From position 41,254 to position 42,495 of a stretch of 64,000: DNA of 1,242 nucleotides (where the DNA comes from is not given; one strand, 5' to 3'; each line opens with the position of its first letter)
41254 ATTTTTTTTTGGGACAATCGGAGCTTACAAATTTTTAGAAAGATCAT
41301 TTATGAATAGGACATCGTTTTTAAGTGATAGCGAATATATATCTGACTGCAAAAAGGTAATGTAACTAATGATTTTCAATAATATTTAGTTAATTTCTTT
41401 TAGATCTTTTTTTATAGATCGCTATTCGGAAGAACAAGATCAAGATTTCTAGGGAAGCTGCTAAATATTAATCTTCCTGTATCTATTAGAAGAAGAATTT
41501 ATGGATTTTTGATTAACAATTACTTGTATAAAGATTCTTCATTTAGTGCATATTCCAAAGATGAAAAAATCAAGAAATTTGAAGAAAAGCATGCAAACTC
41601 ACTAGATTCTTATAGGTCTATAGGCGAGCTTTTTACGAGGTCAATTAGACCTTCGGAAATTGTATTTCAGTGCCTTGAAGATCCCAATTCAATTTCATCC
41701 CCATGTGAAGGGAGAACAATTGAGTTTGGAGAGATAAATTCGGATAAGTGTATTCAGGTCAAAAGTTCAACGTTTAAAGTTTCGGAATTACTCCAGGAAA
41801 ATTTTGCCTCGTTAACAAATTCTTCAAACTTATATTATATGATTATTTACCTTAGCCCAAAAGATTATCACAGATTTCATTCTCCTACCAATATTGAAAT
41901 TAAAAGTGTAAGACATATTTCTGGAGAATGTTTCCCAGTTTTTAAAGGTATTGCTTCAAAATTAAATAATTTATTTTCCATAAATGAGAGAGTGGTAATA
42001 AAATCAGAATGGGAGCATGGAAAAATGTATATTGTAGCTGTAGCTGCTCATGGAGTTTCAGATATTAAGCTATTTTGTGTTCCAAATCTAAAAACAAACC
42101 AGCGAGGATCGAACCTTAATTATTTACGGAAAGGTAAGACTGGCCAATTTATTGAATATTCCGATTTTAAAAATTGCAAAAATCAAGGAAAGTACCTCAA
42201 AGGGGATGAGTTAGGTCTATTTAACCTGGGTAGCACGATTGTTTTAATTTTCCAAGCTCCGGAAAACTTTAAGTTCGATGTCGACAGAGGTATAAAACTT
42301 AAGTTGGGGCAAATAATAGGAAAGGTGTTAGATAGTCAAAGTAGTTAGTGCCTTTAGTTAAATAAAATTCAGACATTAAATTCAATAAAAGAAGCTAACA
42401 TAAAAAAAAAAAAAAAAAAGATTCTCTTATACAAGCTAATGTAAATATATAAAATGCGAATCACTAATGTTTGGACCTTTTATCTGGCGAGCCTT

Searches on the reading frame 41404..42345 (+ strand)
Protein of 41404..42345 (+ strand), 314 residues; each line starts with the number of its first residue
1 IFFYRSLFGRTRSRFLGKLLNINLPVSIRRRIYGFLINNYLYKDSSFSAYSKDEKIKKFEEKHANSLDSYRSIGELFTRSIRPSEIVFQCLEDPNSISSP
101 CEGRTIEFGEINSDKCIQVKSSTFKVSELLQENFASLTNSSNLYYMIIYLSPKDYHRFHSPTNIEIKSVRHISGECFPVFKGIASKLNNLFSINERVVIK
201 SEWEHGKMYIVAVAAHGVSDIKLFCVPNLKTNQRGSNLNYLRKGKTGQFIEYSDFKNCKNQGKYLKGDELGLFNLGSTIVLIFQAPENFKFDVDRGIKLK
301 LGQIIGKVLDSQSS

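Call 62: search_protein_families(library=pfam, proteins=[window:41404-42345:+], max_evalue=0.01)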
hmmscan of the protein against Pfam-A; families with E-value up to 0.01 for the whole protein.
window:41404-42345:+ (314 aa): 2 families
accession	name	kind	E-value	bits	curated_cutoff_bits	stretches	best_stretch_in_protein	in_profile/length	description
PF02666.20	PS_Dcarbxylase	-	1.7e-55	188.2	22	1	74-306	2-197/198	Phosphatidylserine decarboxylase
PF13644.11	DKNYY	-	0.0097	17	25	0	38-158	30-120/141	DKNYY family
